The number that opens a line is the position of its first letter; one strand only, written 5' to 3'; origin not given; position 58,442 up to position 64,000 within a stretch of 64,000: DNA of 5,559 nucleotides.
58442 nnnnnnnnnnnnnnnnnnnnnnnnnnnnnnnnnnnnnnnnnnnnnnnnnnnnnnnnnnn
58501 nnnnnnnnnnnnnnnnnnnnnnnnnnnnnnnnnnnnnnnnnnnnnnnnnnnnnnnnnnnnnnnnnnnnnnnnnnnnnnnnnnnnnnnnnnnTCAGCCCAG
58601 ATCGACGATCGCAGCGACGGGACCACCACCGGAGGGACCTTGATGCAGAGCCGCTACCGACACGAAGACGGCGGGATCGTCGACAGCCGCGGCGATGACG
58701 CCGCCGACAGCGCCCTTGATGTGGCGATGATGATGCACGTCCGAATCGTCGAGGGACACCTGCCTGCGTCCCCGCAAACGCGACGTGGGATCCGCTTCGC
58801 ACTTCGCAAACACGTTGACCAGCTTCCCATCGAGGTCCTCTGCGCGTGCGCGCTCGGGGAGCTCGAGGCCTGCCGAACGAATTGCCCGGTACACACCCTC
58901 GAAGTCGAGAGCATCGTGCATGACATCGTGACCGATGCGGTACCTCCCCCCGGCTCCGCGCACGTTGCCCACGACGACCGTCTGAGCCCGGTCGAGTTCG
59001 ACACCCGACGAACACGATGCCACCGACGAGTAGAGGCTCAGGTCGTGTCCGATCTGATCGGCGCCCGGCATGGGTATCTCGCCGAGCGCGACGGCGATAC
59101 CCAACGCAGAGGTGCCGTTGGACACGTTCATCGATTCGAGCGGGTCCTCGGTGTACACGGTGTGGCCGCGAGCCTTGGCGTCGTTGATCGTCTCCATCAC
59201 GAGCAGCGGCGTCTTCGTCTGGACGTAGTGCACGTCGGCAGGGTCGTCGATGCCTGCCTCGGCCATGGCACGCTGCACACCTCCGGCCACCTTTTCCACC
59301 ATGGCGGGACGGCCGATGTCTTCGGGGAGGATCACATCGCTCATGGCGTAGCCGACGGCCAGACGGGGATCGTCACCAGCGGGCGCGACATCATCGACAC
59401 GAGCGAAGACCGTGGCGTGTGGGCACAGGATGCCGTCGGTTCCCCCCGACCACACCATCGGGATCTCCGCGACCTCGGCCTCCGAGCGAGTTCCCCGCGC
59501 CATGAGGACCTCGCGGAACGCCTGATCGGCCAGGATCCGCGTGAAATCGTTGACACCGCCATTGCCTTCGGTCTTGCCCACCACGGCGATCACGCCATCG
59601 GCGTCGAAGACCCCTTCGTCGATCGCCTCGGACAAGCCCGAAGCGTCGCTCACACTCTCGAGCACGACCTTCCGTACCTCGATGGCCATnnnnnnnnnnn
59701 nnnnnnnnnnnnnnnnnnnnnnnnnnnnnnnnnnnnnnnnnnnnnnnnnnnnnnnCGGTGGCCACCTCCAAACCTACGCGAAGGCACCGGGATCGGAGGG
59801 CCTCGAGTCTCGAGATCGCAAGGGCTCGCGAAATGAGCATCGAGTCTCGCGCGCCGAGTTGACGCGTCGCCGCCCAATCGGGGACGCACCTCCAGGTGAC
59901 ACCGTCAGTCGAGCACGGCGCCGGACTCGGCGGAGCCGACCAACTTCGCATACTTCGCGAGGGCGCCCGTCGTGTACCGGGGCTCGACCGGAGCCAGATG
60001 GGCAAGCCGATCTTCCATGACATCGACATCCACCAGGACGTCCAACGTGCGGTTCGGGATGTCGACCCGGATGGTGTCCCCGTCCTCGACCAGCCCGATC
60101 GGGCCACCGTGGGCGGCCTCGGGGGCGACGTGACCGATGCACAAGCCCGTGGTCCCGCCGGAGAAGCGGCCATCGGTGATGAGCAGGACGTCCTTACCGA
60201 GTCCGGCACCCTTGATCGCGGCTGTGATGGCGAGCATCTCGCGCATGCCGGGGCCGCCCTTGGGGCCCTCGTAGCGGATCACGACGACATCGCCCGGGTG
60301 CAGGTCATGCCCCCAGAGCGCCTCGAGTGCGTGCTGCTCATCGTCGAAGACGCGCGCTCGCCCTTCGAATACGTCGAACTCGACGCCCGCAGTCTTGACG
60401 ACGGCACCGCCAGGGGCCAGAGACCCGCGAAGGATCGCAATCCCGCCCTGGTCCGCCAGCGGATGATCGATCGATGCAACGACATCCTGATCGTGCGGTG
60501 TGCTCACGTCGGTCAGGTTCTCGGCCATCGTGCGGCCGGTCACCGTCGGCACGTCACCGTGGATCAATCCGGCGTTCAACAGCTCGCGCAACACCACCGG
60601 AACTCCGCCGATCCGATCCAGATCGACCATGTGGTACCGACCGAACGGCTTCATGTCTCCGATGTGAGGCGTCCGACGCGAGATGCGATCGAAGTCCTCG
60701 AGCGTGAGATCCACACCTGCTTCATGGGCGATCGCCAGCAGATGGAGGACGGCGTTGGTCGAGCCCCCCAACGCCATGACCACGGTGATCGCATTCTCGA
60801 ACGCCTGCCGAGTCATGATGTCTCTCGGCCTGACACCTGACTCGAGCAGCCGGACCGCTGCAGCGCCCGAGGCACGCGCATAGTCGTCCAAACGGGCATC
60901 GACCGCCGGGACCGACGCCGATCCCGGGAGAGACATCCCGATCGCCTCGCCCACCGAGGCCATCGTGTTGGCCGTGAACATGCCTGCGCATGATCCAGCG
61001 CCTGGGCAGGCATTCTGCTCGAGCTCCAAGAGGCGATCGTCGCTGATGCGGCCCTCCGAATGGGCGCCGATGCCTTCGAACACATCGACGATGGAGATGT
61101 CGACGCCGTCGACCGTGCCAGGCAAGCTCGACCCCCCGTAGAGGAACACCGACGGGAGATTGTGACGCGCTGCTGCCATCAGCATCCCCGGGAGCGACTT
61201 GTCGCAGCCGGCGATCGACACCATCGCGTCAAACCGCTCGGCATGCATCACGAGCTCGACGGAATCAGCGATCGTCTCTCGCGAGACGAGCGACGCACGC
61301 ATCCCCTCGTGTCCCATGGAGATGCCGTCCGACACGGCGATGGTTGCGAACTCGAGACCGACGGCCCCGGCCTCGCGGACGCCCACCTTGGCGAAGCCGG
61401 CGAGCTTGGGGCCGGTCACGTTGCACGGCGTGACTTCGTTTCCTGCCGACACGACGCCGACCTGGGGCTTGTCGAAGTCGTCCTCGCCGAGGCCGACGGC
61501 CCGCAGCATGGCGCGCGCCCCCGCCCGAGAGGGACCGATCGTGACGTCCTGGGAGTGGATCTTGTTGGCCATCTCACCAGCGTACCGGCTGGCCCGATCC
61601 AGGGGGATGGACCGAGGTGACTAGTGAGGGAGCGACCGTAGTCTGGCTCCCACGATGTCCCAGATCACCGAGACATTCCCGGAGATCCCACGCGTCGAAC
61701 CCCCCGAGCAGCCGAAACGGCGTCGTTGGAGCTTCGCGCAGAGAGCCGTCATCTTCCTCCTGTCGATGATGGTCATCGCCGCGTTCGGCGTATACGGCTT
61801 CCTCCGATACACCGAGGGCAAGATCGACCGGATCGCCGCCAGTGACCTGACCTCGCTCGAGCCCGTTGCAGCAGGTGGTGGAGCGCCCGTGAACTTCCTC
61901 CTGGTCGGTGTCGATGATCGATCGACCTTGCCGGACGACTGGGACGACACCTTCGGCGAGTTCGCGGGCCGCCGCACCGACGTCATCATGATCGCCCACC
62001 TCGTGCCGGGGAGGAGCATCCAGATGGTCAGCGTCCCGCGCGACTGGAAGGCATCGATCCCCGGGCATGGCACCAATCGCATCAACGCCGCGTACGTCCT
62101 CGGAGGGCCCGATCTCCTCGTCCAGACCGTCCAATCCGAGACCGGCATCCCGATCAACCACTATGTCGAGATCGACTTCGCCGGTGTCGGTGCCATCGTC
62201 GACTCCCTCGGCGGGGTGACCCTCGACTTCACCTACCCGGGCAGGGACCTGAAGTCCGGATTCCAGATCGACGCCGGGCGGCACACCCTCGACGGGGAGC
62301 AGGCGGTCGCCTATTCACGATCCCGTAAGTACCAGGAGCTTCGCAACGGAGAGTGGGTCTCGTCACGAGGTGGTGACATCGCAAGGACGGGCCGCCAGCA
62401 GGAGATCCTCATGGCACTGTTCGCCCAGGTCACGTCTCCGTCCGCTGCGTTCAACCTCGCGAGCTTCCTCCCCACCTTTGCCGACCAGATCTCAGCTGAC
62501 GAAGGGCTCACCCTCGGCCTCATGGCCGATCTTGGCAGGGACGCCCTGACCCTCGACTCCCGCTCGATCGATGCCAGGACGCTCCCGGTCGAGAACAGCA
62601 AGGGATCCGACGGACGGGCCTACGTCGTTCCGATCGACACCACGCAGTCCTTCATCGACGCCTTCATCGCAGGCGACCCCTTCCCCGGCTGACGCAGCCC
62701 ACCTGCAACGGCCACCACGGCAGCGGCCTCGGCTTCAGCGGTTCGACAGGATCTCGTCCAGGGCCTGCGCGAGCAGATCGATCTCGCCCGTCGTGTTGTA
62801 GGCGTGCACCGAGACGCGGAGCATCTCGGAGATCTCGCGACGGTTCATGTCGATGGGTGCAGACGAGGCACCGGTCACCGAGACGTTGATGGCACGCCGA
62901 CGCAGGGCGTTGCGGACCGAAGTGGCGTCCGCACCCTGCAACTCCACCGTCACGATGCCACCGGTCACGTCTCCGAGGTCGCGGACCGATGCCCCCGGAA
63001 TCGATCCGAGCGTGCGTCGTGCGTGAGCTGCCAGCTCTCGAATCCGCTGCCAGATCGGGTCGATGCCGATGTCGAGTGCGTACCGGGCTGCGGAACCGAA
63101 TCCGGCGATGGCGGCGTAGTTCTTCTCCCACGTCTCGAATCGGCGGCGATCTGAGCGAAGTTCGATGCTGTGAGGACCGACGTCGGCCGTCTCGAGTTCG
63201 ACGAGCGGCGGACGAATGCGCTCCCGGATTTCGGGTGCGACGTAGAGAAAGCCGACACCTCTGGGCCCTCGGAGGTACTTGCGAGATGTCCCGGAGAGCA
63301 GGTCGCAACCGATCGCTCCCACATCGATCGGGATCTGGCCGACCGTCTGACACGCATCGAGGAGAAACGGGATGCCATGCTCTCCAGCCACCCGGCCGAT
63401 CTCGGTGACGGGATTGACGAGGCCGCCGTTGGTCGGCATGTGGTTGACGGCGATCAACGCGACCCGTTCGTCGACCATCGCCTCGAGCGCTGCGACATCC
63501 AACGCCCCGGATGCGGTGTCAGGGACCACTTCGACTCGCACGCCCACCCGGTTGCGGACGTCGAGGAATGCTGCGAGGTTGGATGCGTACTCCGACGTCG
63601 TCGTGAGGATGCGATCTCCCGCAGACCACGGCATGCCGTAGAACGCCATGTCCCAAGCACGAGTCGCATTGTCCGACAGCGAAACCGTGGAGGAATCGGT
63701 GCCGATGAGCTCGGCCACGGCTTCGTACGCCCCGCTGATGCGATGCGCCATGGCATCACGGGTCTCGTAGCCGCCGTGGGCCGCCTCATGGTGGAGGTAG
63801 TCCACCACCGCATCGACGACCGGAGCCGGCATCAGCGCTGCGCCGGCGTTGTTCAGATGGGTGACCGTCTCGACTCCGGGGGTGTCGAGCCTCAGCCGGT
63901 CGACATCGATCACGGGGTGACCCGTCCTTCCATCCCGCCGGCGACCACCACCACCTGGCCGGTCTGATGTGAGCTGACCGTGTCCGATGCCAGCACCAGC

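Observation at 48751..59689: Ten-gene operon joining a barbiturase-family enzyme, an AllFGH-like trio, a Mo hydroxylase and a thiolase-fold/DUF35 pair: candidate undescribed oxidative pyrimidine / N-heterocycle catabolic system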

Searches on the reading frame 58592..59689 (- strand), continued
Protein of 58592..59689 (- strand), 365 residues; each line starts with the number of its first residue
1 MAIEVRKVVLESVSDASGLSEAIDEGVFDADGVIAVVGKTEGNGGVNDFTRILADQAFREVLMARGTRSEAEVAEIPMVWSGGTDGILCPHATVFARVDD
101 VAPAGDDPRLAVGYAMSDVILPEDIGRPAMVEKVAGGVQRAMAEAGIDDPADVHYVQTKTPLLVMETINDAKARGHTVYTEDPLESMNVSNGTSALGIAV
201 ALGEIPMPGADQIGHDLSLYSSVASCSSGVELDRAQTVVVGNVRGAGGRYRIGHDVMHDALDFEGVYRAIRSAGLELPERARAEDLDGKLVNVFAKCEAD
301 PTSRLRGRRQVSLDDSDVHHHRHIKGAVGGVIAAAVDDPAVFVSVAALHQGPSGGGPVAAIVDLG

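Call 32: find_encoding_contigs(protein=P0009, flank=10000, max_places=1)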
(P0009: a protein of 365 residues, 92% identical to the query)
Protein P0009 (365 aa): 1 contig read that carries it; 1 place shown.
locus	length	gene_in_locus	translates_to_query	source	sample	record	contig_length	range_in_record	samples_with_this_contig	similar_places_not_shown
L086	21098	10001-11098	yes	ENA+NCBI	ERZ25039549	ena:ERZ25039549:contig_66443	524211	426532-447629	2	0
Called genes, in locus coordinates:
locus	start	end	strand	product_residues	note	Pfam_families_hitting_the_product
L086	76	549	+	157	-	PF05130:FlgN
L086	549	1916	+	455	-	PF00460:Flg_bb_rod (weak), PF22638:FlgK_D1, PF06429:Flg_bbr_C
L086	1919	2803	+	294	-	PF00669:Flagellin_N, PF00700:Flagellin_C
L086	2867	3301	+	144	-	PF02623:FliW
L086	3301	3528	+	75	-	PF02599:CsrA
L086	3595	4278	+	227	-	-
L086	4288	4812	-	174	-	PF05130:FlgN (weak)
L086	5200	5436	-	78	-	-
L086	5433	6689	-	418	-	-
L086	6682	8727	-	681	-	PF00771:FHIPEP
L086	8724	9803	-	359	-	PF01312:Bac_export_2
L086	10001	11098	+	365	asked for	PF09663:Amido_AtzD_TrzD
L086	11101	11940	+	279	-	PF11392:AllH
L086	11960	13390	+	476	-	PF27530:HMA_AllF_N, PF02629:CoA_binding, PF00549:Ligase_CoA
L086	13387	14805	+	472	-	PF06545:AllG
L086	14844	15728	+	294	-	PF00941:FAD_binding_5, PF03450:CO_deh_flav_C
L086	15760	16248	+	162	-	PF00111:Fer2 (weak), PF01799:Fer2_2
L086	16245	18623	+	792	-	PF01315:Ald_Xan_dh_C, PF02738:MoCoBD_1, PF20256:MoCoBD_2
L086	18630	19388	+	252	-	-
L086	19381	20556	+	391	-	PF00108:Thiolase_N, PF22691:Thiolase_C_1, PF02803:Thiolase_C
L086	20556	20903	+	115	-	PF01796:OB_ChsH2_C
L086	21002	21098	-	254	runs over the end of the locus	PF01311:Bac_export_1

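Call 74: search_protein_families(library=ncbifam, proteins=[L070:11100-11954:+, L085:14799-15248:+], max_evalue=0.00001)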
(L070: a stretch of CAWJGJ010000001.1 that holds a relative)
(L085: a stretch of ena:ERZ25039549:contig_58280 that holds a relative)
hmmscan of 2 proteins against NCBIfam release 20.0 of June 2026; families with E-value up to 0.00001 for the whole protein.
L070:11100-11954:+ (285 aa): 8 families
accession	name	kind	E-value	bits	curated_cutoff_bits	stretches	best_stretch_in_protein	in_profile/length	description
TIGR00746.1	arcC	equivalog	3e-88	295.8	358.25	2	134-285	157-307/309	carbamate kinase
NF009008.0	PRK12354.1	subfamily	3e-75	253.2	361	2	134-285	151-298/308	carbamate kinase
NF009007.0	PRK12352.1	subfamily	8.4e-74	248.3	266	2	134-285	162-313/316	carbamate kinase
NF006926.0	PRK09411.1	equivalog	9.8e-62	208.8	416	2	134-284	152-294/297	carbamate kinase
TIGR00761.1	argB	equivalog_domain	3.5e-11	43.1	151.3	1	186-265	154-229/231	acetylglutamate kinase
NF010661.0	PRK14058.1-3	equivalog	2.9e-10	39.7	251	1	168-255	157-238/283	acetylglutamate/acetylaminoadipate kinase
TIGR01027.1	proB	equivalog_domain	1.3e-06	27.8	186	1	169-269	126-231/363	glutamate 5-kinase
NF010659.0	PRK14058.1-1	equivalog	4.1e-06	26.1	223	0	180-258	163-237/267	[LysW]-aminoadipate kinase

L085:14799-15248:+ (149 aa): 3 families
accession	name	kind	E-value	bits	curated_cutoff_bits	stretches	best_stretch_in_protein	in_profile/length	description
NF008113.2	PRK10860.1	equivalog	1.3e-16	60.8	150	1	7-110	9-113/165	tRNA adenosine(34) deaminase TadA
NF041025.1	antiphage_deaminase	equivalog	5.9e-08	32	400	1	54-99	339-384/437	anti-phage dCTP deaminase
TIGR00326.1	eubact_ribD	equivalog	1.4e-07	31.1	156.35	1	26-124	20-120/343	bifunctional diaminohydroxyphosphoribosylaminopyrimidine deaminase/5-amino-6-(5-phosphoribosylamino)uracil reductase RibD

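Call 81: search_protein_families(library=pfam, proteins=[L061:14476-16998:+, L061:17032-18279:-, L063:12000-12809:+, L063:12806-13645:+, L063:13039-14784:+, L077:18120-19004:+, L077:14059-15192:+, L039:11337-12164:+, L039:7909-9678:-, L039:12286-13851:-], max_evalue=0.001)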
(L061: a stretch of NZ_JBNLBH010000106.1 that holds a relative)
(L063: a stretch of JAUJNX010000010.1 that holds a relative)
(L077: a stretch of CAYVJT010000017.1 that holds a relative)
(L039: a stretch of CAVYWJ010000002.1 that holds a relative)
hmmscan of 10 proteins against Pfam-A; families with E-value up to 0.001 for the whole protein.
L061:14476-16998:+ (840 aa): 5 families
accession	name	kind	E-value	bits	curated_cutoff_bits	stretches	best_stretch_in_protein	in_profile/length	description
PF17804.6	TSP_NTD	-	2.7e-47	161.8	26.4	1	148-356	2-187/188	Tail specific protease N-terminal domain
PF03572.23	Peptidase_S41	-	4.7e-38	130.8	24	1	482-666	2-163/165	Peptidase family S41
PF11818.13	DUF3340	-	1e-23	84.6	28.6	1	674-832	3-153/155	C-terminal domain of tail specific protease (DUF3340)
PF00595.29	PDZ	-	2.3e-10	41.2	23.2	1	365-444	5-80/81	PDZ domain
PF17820.7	PDZ_6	-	2e-07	31.1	27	1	386-445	2-53/54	PDZ domain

L061:17032-18279:- (415 aa): 1 family
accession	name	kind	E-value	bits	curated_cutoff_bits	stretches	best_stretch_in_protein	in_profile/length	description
PF00682.25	HMGL-like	-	5e-43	147.8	29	1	31-287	2-244/260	HMGL-like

L063:12000-12809:+ (269 aa): 4 families
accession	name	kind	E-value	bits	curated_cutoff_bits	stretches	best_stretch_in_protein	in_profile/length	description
PF00005.33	ABC_tran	-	1.5e-33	116.7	25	1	37-177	2-136/137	ABC transporter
PF13304.12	AAA_21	-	1.5e-06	29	27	0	144-212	232-301/304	AAA domain, putative AbiEii toxin, Type IV TA system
PF13191.12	AAA_16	-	0.00021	22.2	32.6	1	47-149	25-112/167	AAA ATPase domain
PF13481.12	AAA_25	-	0.00099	19.2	27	0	44-63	31-50/195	AAA domain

L063:12806-13645:+ (279 aa): 1 family
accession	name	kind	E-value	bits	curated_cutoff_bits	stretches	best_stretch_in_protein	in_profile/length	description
PF00528.27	BPD_transp_1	-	3.6e-15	56.6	26.4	1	96-264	5-179/184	Binding-protein-dependent transport system inner membrane component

L063:13039-14784:+ (581 aa): 1 family
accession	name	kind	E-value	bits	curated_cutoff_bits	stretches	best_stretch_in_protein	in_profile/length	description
PF09084.16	NMT1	-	1.7e-42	146.2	20.5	1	263-482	2-215/216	NMT1/THI5 like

L077:18120-19004:+ (294 aa): 4 families
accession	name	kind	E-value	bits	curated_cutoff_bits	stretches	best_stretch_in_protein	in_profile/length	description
PF05368.20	NmrA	-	5.3e-29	102.2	27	1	5-265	3-279/298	NmrA-like family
PF13460.12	NAD_binding_10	-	8.8e-24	84.8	27.2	1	11-186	1-181/184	NAD(P)H-binding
PF01370.27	Epimerase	-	3.5e-07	30.3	20.9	1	7-107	1-114/240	NAD dependent epimerase/dehydratase family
PF01073.25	3Beta_HSD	-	6.5e-05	22.5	22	1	8-110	1-118/280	3-beta hydroxysteroid dehydrogenase/isomerase family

L077:14059-15192:+ (377 aa): 1 family
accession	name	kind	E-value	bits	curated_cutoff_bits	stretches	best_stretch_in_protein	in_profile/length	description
PF11392.14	AllH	-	1.5e-19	71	25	1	213-330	1-108/109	Oxamate carbamoyltransferase subunit AllH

L039:11337-12164:+ (275 aa): 2 families
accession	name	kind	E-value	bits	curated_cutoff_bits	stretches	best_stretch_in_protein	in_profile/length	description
PF05368.20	NmrA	-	6.1e-44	151.2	27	1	15-264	28-297/298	NmrA-like family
PF13460.12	NAD_binding_10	-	3.2e-16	60.2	27.2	1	14-137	20-149/184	NAD(P)H-binding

L039:7909-9678:- (589 aa): 6 families
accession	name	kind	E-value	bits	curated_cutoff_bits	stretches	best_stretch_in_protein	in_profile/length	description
PF00072.30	Response_reg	-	6.9e-51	171.5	30.2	2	475-584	1-108/111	Response regulator receiver domain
PF02518.31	HATPase_c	-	1.4e-27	96.7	26.4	1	343-449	2-109/111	Histidine kinase-, DNA gyrase B-, and HSP90-like ATPase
PF00512.31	HisKA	-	2.2e-16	60.1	26.9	1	231-296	2-66/66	His Kinase A (phospho-acceptor) domain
PF13581.12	HATPase_c_2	-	8.4e-07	29.5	27.4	1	351-424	36-110/127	Histidine kinase-like ATPase domain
PF23198.2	PDE8A_N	-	1.9e-05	25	29.6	0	493-574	31-116/147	PDE8A-like, N-terminal domain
PF06490.17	FleQ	-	0.00052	20.7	22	0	474-507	1-34/108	Flagellar regulatory protein FleQ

L039:12286-13851:- (521 aa): 2 families
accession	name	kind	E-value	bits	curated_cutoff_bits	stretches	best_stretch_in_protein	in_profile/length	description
PF13517.12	FG-GAP_3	-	4.8e-14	53.1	26.9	0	445-502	3-61/61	FG-GAP-like repeat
PF03984.19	DUF346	-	2.2e-11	43.8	22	0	361-397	4-38/39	Repeat of unknown function (DUF346)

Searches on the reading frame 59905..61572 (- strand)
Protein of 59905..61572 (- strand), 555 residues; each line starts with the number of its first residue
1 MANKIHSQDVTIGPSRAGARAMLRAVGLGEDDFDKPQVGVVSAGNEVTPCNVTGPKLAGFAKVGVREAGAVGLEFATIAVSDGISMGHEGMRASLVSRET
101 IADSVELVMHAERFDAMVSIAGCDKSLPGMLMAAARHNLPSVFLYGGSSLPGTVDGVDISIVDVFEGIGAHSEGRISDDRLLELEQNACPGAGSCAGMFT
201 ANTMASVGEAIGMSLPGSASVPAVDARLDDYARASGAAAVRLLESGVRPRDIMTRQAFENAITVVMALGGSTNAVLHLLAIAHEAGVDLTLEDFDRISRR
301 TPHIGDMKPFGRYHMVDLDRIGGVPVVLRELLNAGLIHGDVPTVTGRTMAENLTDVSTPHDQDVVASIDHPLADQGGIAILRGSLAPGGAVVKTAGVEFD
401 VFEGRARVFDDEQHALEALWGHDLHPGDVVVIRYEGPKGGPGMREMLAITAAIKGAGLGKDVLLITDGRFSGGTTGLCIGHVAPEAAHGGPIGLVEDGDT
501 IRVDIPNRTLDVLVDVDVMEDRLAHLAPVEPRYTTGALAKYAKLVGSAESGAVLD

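Call 16: search_protein_families(library=pfam, proteins=[window:59905-61572:-], max_evalue=0.001)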
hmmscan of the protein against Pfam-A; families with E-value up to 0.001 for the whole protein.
window:59905-61572:- (555 aa): 2 families
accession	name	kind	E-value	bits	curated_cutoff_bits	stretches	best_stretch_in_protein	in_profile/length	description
PF00920.27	ILVD_EDD_N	-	8.2e-133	442.9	27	1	35-352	1-316/316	Dihydroxy-acid/6-phosphogluconate dehydratase N-terminal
PF24877.1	ILV_EDD_C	-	3.8e-73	245.4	27.7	1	363-552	1-191/191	Dihydroxy-acid/6-phosphogluconate dehydratase C-terminal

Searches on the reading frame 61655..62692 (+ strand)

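Call 16: search_protein_families(library=pfam, proteins=[window:61655-62692:+], max_evalue=0.001)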
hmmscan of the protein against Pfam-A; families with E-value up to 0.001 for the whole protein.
window:61655-62692:+ (345 aa): 1 family
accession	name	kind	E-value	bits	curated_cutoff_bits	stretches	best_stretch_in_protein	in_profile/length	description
PF03816.19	LytR_cpsA_psr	-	1.5e-37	129.5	24.6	1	107-260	1-149/150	LytR_cpsA_psr family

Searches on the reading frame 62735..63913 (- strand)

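Call 16: search_protein_families(library=pfam, proteins=[window:62735-63913:-], max_evalue=0.001)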
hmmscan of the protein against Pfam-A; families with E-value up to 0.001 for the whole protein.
window:62735-63913:- (392 aa): 2 families
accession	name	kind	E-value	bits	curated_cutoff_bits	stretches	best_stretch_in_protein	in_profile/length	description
PF00266.25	Aminotran_5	-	2.9e-64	217.8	21.5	1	20-381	3-371/371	Aminotransferase class-V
PF01041.23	DegT_DnrJ_EryC1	-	4.4e-09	36.5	19.8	1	65-193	32-152/360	DegT/DnrJ/EryC1/StrS aminotransferase family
